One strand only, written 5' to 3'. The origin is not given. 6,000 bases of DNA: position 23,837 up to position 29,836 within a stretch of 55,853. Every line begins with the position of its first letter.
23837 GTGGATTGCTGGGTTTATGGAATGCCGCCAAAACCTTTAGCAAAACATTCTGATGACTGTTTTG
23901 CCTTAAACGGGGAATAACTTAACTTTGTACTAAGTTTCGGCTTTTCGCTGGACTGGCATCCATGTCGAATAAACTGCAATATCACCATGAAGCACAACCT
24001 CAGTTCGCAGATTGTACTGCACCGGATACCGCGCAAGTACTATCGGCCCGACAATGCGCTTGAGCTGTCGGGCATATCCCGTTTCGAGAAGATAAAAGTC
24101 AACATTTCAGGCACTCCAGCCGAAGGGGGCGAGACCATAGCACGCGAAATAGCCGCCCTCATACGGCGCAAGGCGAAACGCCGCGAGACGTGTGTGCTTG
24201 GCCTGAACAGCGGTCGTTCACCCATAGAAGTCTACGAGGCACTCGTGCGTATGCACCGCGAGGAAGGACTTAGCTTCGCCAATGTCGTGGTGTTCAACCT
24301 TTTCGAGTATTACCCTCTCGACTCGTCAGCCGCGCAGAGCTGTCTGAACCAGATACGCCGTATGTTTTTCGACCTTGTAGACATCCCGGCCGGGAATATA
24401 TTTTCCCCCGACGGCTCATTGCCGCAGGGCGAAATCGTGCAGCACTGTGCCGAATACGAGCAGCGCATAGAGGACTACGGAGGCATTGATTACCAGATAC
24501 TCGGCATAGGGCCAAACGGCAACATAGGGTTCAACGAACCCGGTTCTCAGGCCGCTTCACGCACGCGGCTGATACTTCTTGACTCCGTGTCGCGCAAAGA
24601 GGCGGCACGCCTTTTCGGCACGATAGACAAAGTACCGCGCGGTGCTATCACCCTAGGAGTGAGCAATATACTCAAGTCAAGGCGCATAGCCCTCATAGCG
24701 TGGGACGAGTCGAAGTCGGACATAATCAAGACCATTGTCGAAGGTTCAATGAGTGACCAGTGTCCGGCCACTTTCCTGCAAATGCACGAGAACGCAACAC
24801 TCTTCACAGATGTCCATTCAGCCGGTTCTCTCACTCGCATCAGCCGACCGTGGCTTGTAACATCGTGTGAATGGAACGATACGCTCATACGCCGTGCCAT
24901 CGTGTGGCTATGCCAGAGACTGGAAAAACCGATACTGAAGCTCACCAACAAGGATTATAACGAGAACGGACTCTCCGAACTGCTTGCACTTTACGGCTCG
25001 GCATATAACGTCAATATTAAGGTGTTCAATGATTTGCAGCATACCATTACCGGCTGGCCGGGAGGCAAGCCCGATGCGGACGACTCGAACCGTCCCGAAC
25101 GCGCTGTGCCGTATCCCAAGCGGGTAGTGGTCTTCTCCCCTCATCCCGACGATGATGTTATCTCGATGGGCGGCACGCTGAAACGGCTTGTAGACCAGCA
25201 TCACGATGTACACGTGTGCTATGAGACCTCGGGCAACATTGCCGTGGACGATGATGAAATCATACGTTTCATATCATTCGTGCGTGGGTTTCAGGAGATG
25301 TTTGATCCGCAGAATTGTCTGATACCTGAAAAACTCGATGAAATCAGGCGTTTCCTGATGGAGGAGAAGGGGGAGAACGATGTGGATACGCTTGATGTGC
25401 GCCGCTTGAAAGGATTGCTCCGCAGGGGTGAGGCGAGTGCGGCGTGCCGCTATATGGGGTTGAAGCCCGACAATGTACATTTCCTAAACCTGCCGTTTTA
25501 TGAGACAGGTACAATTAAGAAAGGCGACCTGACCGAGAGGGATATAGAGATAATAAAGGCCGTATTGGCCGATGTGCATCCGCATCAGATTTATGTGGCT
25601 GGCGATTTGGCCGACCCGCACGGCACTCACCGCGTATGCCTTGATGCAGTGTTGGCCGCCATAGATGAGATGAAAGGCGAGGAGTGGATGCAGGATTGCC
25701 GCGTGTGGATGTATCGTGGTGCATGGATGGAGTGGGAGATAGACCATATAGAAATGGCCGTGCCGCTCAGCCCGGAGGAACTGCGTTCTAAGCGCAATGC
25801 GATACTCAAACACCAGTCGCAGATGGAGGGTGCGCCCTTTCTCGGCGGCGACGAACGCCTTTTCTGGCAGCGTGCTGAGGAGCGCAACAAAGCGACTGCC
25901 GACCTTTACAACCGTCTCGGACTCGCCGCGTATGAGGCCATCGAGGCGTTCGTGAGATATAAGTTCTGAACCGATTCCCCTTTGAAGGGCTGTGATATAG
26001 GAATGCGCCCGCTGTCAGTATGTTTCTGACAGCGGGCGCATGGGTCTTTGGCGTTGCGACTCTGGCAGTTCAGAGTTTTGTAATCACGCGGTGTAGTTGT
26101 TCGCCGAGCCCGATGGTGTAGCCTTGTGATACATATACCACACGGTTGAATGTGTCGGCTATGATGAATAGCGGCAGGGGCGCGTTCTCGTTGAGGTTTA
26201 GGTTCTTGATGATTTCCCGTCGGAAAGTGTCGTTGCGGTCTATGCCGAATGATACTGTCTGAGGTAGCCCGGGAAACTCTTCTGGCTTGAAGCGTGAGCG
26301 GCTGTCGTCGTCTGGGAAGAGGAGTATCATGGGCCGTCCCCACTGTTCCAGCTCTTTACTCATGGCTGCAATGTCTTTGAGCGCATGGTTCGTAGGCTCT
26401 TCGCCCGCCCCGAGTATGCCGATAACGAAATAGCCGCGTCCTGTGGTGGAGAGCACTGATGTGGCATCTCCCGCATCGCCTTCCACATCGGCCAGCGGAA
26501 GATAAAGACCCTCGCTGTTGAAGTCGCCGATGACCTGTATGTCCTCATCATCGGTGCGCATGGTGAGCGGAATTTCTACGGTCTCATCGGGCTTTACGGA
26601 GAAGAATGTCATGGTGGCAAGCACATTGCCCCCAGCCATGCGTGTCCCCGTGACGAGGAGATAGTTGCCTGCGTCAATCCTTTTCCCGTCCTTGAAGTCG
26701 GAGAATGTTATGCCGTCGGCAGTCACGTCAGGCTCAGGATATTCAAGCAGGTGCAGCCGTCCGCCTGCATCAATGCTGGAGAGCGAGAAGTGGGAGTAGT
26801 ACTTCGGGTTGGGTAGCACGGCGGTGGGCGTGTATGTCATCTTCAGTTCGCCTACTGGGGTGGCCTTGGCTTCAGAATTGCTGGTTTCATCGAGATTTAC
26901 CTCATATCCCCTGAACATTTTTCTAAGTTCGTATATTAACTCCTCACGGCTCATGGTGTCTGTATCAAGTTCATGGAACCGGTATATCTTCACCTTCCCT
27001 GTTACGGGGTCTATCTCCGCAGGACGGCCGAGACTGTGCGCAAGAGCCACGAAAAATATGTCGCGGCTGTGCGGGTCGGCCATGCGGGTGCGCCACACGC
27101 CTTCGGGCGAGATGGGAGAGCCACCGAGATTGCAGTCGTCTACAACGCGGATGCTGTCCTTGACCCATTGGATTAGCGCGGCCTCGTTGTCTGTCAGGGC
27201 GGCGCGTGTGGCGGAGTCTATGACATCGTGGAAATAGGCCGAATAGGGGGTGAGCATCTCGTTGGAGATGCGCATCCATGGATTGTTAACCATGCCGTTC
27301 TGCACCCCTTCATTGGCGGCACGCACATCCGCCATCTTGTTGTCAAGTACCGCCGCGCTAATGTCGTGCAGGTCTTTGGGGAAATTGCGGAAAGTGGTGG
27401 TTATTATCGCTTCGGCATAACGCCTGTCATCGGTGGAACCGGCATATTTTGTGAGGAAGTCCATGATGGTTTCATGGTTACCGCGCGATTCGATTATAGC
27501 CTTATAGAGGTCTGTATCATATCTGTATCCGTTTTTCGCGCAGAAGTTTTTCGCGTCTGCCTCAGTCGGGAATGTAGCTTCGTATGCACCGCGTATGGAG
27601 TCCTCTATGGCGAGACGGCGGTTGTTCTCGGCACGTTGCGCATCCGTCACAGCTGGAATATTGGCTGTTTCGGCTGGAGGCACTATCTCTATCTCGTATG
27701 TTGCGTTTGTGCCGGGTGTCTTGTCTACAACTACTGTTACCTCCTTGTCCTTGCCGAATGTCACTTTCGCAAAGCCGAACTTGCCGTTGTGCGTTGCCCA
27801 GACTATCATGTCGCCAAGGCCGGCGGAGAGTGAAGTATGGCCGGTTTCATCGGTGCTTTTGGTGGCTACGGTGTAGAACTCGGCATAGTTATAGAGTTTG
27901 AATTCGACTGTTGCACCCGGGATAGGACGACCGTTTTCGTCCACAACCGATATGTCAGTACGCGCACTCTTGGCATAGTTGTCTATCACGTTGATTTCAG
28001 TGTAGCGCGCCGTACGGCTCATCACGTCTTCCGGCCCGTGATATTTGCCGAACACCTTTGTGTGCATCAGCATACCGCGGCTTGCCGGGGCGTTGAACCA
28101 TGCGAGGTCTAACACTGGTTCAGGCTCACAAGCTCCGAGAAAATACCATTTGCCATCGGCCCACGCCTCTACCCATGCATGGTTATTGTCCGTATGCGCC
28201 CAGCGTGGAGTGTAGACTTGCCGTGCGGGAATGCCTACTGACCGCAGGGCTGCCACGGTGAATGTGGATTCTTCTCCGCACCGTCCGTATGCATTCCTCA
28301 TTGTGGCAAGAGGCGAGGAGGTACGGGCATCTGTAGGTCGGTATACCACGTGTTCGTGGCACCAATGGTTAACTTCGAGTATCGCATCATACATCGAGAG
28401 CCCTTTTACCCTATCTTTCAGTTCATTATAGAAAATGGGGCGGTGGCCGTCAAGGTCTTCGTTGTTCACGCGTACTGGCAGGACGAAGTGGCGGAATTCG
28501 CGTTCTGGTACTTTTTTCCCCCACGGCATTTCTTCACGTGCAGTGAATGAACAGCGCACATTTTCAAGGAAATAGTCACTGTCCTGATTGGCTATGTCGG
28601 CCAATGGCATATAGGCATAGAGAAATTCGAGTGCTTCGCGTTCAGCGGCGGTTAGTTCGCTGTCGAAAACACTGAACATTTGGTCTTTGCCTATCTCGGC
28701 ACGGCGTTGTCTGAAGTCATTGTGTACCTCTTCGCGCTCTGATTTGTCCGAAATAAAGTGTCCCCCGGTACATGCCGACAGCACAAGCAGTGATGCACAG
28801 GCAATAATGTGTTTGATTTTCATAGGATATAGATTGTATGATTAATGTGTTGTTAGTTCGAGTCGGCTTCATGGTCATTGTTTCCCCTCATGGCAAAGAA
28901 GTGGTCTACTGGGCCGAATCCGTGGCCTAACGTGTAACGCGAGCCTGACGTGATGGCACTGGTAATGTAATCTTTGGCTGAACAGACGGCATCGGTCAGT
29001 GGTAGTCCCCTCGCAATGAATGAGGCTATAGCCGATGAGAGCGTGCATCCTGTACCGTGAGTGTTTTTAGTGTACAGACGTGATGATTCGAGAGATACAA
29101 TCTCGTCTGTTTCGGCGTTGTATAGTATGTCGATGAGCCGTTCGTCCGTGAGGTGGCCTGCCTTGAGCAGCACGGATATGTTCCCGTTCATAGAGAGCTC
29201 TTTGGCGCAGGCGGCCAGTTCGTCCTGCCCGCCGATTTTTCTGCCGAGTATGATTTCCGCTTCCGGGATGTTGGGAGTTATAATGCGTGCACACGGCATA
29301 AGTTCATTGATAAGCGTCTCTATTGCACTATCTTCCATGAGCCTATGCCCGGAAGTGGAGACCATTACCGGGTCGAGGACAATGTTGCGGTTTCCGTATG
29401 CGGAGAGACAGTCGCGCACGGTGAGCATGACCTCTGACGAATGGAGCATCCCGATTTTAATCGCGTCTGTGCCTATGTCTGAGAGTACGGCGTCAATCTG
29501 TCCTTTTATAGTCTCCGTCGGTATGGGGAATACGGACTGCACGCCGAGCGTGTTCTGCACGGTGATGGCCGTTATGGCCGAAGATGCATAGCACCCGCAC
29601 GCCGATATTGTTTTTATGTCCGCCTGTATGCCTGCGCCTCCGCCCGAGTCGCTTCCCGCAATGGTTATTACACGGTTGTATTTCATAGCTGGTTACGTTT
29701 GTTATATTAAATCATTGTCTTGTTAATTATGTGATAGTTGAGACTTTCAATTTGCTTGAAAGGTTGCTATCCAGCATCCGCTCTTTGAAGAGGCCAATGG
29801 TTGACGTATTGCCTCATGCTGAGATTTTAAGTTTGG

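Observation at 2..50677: Two diverged A-B-G cassettes of giant T9SS-sorted surface proteins converge on a 21-kb block of core genes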

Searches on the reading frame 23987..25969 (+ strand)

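Call 13: search_protein_families(library=ncbifam, proteins=[window:23987-25969:+], max_evalue=0.00001)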
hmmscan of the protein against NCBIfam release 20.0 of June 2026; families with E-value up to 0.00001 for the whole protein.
window:23987-25969:+ (660 aa): 9 families
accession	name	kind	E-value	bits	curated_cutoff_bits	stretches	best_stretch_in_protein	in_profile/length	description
NF002557.0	PRK02122.1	subfamily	0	1014.7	384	1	11-660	4-652/653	glucosamine-6-phosphate deaminase-like protein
NF001684.0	PRK00443.1-4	subfamily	1.8e-64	217.8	326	1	46-283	11-242/260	glucosamine-6-phosphate deaminase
TIGR00502.1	nagB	equivalog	6.3e-58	196.1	236.9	1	48-282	13-247/259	glucosamine-6-phosphate deaminase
NF001685.0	PRK00443.1-5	equivalog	7.4e-40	136.9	513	1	48-279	13-244/266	glucosamine-6-phosphate deaminase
NF001682.0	PRK00443.1-1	equivalog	2.3e-35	122.3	528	1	49-277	10-229/262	glucosamine-6-phosphate deaminase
NF007291.0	PRK09762.1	equivalog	3.7e-27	95.4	271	1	59-271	23-230/236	galactosamine-6-phosphate isomerase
NF009022.0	PRK12358.1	equivalog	1.4e-23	83.7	247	1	61-282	22-237/239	glucosamine-6-phosphate deaminase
TIGR01198.1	pgl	equivalog_domain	4.7e-14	52.5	124.45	1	48-276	9-228/234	6-phosphogluconolactonase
TIGR04000.1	thiol_BshB2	equivalog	4.8e-06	26.4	195.25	0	379-415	2-38/217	bacillithiol biosynthesis deacetylase BshB2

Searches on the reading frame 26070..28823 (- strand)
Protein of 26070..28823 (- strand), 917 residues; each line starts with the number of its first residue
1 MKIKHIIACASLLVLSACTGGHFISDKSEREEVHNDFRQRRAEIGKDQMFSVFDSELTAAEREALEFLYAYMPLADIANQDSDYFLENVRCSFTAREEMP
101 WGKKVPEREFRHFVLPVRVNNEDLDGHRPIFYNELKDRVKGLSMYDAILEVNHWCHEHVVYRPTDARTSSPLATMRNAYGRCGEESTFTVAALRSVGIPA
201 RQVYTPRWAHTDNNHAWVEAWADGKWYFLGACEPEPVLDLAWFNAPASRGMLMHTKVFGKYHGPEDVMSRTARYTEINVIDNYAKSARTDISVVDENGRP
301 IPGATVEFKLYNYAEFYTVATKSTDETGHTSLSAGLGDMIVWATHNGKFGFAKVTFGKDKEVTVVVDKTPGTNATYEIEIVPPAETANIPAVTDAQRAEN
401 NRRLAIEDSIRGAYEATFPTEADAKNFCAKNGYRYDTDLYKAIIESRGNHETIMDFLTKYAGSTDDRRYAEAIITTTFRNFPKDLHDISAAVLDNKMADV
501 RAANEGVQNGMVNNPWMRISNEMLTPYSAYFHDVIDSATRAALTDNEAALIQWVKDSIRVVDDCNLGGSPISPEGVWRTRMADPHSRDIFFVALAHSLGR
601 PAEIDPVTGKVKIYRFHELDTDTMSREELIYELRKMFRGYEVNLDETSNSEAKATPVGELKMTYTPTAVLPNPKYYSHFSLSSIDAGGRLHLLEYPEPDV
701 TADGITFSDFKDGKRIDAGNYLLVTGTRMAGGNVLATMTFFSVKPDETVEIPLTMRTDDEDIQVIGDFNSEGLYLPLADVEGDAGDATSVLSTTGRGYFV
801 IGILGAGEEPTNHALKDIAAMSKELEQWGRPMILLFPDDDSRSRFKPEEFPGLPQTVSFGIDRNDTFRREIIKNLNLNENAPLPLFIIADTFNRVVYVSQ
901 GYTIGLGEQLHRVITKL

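Call 13: search_protein_families(library=ncbifam, proteins=[window:26070-28823:-], max_evalue=0.00001)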
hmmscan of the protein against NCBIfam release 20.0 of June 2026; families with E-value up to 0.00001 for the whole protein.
window:26070-28823:- (917 aa): 0 families

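Call 34: search_protein_families(library=pfam, proteins=[window:26070-28823:-], max_evalue=0.01)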
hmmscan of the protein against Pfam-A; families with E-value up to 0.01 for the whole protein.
window:26070-28823:- (917 aa): 4 families
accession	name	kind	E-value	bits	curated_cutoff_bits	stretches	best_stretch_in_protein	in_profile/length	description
PF01841.26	Transglut_core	-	6.8e-20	71.8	23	1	140-228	10-105/108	Transglutaminase-like superfamily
PF02369.22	Big_1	-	2.7e-05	24.6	34.9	1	278-333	10-65/93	Bacterial Ig-like domain (group 1)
PF24107.1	DUF7382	-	0.002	18.4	27.4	1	289-332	22-64/65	Domain of unknown function (DUF7382)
PF04473.18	DUF553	-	0.0022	17.9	20.5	1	133-229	4-111/140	Transglutaminase-like domain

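Call 45: find_encoding_contigs(protein=window:26070-28823:-, flank=10000, max_places=10)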
Protein window:26070-28823:- (917 aa): 2 contigs read that carry it; 1 place shown.
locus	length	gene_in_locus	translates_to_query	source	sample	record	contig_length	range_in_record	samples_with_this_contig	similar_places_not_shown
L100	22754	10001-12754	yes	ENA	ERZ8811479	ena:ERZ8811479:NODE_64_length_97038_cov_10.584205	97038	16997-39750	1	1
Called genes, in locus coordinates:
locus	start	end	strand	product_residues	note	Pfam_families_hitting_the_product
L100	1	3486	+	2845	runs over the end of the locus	PF00629:MAM, PF00041:fn3 (faint), PF16656:Pur_ac_phosph_N (faint), PF24489:Ig_J_second (faint), PF25788:Ig_Rha78A_N (faint)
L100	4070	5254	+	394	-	PF01040:UbiA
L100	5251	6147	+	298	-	PF04055:Radical_SAM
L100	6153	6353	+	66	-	PF02597:ThiS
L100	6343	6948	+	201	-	PF02581:TMP-TENI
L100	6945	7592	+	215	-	PF03070:TENA_THI-4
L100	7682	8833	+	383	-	PF13784:Fic_N, PF02661:Fic, PF21248:SoFic-like_C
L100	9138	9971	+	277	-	PF08543:Phos_pyr_kin, PF00294:PfkB (weak)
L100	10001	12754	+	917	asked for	PF01841:Transglut_core, PF02369:Big_1 (faint)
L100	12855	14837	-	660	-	PF01182:Glucosamine_iso, PF02585:PIG-L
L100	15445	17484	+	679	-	PF00133:tRNA-synt_1, PF09334:tRNA-synt_1g, PF19303:Anticodon_3, PF01588:tRNA_bind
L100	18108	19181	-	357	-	PF03054:tRNA_Me_trans, PF20259:tRNA_Me_trans_M, PF20258:tRNA_Me_trans_C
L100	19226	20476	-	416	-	PF07969:Amidohydro_3 (weak), PF01979:Amidohydro_1, PF07969:Amidohydro_3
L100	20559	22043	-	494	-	PF00221:Lyase_aromatic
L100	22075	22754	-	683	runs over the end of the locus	PF17391:Urocanase_N, PF01175:Urocanase, PF17392:Urocanase_C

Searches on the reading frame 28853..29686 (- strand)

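Call 13: search_protein_families(library=ncbifam, proteins=[window:28853-29686:-], max_evalue=0.00001)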
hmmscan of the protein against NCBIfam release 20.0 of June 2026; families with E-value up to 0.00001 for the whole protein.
window:28853-29686:- (277 aa): 11 families
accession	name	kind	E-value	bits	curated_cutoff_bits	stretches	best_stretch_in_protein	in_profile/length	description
TIGR00097.1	HMP-P_kinase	equivalog_domain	5.1e-93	311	204.95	1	6-263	1-254/254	bifunctional hydroxymethylpyrimidine kinase/phosphomethylpyrimidine kinase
NF011301.0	PRK14713.1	equivalog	6.8e-81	272.7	512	1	3-270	21-287/534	bifunctional hydroxymethylpyrimidine kinase/phosphomethylpyrimidine kinase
NF006346.0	PRK08573.1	equivalog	3e-72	243.8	528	1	3-262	4-259/450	bifunctional hydroxymethylpyrimidine kinase/phosphomethylpyrimidine kinase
NF007070.0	PRK09517.1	equivalog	1.9e-67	228.2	761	1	4-267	242-504/755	multifunctional thiamine-phosphate pyrophosphorylase/synthase/phosphomethylpyrimidine kinase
NF009077.0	PRK12412.1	equivalog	1.9e-57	194.7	385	1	1-262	1-261/274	pyridoxine/pyridoxal/pyridoxamine kinase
NF009259.0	PRK12616.1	equivalog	7.5e-51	173.3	390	1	1-263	1-263/270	bifunctional hydroxymethylpyrimidine kinase/phosphomethylpyrimidine kinase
NF009078.0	PRK12413.1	equivalog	2.5e-45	155.1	225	1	1-252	1-247/253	bifunctional hydroxymethylpyrimidine kinase/phosphomethylpyrimidine kinase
NF005491.0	PRK07105.1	equivalog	7.2e-19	68.2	231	1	3-250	5-259/286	pyridoxamine kinase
NF004398.0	PRK05756.1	equivalog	1.5e-10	40.9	292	1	83-236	90-245/287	pyridoxal kinase PdxY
NF006034.0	PRK08176.1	equivalog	1.7e-10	40.6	342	1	95-248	115-267/283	pyridoxine/pyridoxal/pyridoxamine kinase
TIGR00687.1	pyridox_kin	equivalog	2.1e-10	40.5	144.5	1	65-218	77-228/288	pyridoxal kinase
